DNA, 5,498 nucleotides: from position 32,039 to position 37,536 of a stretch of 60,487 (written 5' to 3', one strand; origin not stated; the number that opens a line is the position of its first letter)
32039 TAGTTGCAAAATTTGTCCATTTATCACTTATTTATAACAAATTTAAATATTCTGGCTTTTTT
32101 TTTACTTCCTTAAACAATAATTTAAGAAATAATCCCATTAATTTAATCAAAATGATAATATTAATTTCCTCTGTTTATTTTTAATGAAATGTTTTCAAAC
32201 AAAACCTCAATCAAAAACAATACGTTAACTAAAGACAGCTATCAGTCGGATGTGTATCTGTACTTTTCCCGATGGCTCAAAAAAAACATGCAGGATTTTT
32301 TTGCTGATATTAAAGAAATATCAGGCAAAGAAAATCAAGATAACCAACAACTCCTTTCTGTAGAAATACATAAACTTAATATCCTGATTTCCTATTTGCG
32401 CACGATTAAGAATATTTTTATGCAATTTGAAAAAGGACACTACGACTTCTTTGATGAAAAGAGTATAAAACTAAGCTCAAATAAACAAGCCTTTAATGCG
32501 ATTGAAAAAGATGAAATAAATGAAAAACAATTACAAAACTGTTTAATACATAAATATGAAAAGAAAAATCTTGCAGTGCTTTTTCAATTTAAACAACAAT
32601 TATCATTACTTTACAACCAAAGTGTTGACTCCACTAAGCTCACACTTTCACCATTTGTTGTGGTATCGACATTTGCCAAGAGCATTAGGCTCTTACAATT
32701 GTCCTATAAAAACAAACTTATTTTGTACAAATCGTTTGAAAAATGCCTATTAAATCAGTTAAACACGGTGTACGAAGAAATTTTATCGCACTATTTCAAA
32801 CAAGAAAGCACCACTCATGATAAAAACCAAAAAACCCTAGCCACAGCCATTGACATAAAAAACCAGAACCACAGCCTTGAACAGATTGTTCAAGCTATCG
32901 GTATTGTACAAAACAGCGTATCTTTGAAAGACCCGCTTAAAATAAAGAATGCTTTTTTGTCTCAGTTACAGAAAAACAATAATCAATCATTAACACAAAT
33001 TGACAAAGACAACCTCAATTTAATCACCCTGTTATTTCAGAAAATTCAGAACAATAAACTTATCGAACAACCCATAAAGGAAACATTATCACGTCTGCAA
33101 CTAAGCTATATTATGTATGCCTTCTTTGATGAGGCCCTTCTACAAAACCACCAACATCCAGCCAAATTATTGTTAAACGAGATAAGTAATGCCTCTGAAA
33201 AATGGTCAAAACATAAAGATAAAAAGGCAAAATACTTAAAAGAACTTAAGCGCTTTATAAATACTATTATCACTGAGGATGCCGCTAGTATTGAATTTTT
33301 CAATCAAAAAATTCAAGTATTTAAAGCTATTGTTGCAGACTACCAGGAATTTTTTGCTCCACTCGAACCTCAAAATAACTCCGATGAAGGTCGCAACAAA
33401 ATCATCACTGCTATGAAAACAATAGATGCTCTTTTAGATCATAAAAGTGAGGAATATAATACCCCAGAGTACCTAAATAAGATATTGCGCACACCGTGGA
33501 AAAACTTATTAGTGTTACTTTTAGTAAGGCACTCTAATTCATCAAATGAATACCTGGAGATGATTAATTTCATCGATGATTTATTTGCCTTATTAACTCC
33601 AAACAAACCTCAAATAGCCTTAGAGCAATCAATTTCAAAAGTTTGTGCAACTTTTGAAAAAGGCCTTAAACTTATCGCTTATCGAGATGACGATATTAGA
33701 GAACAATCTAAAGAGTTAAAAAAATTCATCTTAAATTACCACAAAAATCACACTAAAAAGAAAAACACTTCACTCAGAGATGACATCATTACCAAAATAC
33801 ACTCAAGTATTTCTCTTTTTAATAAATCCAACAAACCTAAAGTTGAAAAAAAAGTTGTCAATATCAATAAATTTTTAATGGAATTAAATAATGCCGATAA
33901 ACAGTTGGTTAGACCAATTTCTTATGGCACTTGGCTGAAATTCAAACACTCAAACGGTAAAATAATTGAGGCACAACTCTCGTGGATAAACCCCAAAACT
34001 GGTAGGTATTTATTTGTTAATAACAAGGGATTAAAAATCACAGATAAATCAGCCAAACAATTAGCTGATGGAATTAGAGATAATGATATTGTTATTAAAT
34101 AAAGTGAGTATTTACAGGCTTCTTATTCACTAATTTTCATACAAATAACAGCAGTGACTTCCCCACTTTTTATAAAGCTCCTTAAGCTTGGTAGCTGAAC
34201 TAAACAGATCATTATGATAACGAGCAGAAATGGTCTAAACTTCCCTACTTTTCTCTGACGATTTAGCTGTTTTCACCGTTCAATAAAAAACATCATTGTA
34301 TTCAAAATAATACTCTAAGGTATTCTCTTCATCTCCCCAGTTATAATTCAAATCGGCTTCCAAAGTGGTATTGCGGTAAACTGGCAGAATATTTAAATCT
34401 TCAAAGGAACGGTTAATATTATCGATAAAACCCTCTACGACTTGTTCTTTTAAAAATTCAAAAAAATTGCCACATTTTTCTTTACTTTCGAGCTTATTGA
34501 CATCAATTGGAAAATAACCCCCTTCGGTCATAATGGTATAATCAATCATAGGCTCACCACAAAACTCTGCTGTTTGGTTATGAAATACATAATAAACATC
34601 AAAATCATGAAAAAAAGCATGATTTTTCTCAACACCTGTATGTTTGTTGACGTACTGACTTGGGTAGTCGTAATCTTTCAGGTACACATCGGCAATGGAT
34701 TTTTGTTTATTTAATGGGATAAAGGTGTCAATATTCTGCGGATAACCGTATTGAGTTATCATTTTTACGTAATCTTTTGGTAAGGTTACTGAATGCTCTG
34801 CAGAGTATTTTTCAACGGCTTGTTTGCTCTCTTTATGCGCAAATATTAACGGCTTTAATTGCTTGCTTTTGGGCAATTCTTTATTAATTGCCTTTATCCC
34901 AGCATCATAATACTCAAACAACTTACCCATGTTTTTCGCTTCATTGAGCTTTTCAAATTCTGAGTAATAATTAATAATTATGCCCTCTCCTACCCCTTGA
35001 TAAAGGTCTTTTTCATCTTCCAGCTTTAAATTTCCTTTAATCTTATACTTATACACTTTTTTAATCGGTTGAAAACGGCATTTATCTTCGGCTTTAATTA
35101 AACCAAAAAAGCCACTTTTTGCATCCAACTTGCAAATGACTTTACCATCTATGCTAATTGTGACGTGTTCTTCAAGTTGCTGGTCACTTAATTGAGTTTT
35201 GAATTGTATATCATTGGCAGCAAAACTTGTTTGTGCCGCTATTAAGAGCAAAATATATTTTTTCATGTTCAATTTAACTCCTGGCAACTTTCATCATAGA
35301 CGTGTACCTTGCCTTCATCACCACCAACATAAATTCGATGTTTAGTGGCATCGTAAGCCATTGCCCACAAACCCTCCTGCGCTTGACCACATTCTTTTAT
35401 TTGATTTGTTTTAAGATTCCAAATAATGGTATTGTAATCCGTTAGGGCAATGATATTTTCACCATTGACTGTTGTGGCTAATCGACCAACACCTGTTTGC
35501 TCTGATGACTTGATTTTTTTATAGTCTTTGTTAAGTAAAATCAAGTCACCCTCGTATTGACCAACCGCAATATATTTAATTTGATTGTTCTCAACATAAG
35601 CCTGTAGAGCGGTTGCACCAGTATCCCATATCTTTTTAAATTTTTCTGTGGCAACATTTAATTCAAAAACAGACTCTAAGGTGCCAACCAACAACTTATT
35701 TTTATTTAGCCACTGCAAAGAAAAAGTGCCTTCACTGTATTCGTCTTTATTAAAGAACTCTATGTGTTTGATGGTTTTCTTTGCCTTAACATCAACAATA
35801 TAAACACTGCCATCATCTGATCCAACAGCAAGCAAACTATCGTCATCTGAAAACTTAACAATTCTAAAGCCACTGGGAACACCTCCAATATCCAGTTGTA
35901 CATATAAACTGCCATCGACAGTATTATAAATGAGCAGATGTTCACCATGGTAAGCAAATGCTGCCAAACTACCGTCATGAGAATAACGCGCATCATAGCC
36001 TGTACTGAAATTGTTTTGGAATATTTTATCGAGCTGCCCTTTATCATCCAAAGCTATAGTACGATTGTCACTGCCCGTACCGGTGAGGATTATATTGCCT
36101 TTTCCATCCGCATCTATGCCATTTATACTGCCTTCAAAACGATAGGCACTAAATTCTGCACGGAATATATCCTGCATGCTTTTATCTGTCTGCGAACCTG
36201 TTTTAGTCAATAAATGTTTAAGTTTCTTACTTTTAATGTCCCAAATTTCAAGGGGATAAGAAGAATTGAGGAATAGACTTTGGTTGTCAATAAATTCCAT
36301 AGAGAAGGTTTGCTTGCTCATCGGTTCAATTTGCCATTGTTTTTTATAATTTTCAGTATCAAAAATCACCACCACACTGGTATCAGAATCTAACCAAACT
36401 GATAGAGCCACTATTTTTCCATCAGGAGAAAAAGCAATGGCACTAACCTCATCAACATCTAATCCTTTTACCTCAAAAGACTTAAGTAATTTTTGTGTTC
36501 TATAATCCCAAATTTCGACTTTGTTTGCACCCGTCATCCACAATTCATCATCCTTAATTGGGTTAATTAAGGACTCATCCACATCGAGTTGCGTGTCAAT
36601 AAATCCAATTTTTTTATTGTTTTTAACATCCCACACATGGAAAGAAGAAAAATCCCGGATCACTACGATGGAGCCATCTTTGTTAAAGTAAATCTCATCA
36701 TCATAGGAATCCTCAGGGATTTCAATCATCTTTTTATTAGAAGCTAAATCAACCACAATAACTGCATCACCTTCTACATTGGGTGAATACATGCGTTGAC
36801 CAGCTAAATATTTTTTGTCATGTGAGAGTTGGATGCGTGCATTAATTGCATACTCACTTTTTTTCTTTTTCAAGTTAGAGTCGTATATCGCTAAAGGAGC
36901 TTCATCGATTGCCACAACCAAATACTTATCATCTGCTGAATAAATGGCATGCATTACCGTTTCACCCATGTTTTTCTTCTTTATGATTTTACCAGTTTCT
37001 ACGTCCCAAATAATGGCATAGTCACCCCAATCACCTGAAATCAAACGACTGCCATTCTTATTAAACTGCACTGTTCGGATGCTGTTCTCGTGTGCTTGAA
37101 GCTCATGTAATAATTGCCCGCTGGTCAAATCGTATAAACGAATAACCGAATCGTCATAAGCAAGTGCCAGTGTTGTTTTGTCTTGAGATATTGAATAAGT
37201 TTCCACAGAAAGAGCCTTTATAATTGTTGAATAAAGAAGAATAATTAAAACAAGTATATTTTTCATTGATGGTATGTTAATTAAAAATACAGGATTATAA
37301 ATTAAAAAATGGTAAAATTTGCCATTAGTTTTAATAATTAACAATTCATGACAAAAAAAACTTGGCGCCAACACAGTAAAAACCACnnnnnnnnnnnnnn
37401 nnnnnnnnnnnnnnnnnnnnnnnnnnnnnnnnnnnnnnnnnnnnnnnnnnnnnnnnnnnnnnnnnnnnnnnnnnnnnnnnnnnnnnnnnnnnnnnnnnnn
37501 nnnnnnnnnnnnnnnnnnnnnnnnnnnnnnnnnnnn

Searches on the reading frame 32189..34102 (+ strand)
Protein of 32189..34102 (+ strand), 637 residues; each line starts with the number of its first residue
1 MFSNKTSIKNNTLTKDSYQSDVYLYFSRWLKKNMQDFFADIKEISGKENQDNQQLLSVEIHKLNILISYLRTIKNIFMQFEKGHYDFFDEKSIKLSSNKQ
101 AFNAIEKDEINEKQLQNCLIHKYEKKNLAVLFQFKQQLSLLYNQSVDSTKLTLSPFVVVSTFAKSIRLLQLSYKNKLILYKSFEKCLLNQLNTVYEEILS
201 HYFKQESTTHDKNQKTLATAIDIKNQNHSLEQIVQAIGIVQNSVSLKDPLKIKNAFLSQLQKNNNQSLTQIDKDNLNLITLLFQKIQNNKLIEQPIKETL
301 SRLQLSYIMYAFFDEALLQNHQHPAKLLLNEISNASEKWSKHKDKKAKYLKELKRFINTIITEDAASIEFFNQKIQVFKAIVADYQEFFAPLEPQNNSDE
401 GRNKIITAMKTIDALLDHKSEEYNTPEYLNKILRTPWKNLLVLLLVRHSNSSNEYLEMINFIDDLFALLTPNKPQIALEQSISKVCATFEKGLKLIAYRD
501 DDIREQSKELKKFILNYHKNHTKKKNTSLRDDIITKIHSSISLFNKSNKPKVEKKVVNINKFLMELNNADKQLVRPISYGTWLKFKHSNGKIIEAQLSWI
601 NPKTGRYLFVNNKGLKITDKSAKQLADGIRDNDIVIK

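Call 73: search_protein_families(library=pfam, proteins=[window:32189-34102:+], max_evalue=0.00001)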
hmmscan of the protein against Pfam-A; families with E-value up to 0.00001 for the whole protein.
window:32189-34102:+ (637 aa): 1 family
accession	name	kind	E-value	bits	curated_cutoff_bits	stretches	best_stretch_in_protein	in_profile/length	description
PF07793.16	DUF1631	-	5e-74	250.5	33.7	2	213-635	284-722/741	Protein of unknown function (DUF1631)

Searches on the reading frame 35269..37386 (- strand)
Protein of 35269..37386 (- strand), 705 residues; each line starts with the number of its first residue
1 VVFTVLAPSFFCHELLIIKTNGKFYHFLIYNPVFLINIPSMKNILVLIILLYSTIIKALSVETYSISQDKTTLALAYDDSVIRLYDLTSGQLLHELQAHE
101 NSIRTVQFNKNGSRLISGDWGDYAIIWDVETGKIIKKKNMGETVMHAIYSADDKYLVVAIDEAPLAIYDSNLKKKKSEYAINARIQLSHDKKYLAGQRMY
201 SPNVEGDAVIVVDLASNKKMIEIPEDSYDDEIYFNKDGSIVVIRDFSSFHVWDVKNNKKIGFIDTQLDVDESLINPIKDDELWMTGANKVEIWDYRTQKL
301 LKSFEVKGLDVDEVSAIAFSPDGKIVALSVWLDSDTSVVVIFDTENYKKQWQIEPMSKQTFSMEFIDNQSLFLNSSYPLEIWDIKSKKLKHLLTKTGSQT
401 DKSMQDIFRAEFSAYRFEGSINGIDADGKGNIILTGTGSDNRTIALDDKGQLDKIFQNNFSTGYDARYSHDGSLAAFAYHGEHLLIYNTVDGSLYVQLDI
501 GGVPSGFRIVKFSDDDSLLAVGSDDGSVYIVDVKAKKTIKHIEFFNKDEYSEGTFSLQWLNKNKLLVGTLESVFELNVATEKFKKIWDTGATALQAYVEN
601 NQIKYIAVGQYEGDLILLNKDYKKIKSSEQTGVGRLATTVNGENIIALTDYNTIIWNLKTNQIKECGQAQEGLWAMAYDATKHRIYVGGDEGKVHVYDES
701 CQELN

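Call 73: search_protein_families(library=pfam, proteins=[window:35269-37386:-], max_evalue=0.00001)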
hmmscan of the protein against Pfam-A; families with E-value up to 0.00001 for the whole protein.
window:35269-37386:- (705 aa): 34 families (the best 25 are shown)
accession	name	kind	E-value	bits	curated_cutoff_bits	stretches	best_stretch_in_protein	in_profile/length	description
PF25174.1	Beta-prop_THOC3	-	1.3e-33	116.6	305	2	61-174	49-162/272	THOC3 beta-propeller domain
PF25173.1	Beta-prop_WDR3_1st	-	3e-31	109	154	1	60-165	31-137/184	WDR3 first beta-propeller domain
PF23414.1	Beta-prop_EML_2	-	9.9e-29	101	90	2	425-550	46-170/266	Echinoderm microtubule-associated protein second beta-propeller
PF24807.1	WD40_CDC20-Fz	-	3.3e-26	92.7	200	1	61-174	54-168/292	CDC20/Fizzy WD40 domain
PF24814.1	WD40_Prp19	-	6.7e-23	81.6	320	2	64-171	141-248/281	Prp19 WD40 domain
PF24817.1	WD40_WDHD1_1st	-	9.9e-22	77.9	109.9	1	60-144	88-172/291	WDHD1 first WD40 domain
PF25175.1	Beta-prop_WDR5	-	7.2e-20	71.9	250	1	59-160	53-154/296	WDR5 beta-propeller domain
PF24796.1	WDR55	-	1.8e-19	70.4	200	1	69-174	18-128/296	WDR55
PF00400.38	WD40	-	2.1e-19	69.6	27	0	90-128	1-39/39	WD domain, G-beta repeat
PF12894.13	ANAPC4_WD40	-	5.4e-18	65.5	22.9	0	60-111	40-91/91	Anaphase-promoting complex subunit 4 WD40 domain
PF25171.1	Beta-prop_WDR36-Utp21_1st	-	2.2e-15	57.2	80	0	519-665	78-229/266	WDR36/Utp21 first beta-propeller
PF25168.1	Beta-prop_WDR36-Utp21_2nd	-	2.1e-13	50.7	84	1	59-168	199-307/335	WDR36/Utp21 second beta-propeller domain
PF23389.1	Beta-prop_WDR19_1st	-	1.4e-12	47.7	27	0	69-175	9-115/325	WDR19 first beta-propeller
PF24805.1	EIF3I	-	9.5e-12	45.1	200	2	79-279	31-242/324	EIF3I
PF23586.2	Beta-prop_NWD2_C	-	1e-11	45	33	0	59-186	9-139/341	NWD2 C-terminal beta-propeller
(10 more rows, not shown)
